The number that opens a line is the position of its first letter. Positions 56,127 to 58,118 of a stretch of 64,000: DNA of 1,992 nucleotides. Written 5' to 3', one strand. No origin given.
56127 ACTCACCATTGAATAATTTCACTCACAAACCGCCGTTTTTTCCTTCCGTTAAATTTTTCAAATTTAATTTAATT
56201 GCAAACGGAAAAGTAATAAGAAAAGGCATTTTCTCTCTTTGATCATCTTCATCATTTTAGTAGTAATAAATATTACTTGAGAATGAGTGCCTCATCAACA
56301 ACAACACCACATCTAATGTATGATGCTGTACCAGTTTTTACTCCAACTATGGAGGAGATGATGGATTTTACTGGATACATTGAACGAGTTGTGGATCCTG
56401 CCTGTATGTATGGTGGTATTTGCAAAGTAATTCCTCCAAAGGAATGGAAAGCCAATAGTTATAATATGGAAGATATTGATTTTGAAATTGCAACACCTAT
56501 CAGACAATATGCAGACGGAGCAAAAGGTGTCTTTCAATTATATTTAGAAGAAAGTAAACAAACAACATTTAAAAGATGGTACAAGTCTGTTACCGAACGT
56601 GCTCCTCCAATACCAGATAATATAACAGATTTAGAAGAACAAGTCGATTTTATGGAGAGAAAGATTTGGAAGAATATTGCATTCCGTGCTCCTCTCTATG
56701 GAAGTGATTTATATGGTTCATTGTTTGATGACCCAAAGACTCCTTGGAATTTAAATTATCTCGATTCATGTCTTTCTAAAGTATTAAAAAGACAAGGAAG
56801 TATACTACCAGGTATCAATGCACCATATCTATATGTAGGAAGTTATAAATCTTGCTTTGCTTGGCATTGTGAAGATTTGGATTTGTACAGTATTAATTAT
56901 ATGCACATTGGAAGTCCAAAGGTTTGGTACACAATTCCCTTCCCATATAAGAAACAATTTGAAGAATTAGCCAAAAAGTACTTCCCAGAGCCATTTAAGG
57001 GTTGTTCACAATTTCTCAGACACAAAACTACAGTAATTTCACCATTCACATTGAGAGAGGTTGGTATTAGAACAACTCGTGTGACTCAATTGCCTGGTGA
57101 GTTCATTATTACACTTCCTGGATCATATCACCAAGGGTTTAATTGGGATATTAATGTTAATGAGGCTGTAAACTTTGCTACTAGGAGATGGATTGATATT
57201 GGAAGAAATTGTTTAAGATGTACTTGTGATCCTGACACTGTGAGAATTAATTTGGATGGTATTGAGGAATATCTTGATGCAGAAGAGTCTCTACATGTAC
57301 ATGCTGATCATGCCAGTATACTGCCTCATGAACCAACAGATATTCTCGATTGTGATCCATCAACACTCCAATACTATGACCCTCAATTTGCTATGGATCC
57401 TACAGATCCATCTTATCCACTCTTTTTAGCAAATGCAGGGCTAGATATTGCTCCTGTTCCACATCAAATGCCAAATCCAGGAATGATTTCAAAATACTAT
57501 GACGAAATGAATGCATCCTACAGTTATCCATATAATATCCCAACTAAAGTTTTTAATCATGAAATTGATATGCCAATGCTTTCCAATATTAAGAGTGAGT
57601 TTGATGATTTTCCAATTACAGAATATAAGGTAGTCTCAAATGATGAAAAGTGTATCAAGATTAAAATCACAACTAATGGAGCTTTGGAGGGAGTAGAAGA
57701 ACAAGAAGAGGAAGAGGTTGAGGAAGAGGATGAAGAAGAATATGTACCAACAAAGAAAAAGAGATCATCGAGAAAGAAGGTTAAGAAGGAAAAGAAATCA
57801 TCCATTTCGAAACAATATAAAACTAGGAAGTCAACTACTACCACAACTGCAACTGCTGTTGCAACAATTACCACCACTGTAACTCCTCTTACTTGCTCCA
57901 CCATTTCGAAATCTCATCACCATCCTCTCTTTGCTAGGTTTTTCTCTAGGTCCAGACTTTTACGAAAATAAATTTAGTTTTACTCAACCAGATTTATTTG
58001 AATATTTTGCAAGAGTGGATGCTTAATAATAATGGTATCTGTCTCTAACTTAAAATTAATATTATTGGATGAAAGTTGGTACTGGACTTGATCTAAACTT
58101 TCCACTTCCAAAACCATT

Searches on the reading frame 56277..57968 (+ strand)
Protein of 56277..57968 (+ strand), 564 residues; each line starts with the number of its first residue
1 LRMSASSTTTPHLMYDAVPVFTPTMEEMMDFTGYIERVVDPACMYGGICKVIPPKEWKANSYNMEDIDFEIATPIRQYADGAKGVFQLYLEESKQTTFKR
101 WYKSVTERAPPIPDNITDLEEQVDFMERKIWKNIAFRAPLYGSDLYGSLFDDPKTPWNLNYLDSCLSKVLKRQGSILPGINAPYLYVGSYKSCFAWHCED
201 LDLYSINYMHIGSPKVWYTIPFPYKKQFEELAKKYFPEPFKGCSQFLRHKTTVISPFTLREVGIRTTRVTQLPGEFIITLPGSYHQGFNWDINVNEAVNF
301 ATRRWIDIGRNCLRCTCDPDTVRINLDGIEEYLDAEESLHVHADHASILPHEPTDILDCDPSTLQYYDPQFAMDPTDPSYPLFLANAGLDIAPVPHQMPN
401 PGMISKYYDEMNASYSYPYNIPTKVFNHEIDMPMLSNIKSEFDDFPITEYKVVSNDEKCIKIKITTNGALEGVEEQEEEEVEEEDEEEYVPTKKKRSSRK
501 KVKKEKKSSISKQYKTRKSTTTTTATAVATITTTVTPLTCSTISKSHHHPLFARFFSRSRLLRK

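Call 61: search_protein_families(library=pfam, proteins=[window:56277-57968:+], max_evalue=0.00001)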
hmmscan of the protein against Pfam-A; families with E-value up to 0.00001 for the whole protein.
window:56277-57968:+ (564 aa): 2 families
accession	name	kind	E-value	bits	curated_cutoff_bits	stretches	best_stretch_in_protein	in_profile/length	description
PF02373.28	JmjC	-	1e-36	126.2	24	1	184-300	1-114/114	JmjC domain, hydroxylase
PF02375.23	JmjN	-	3.2e-11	43.3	26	1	19-53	1-34/34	jmjN domain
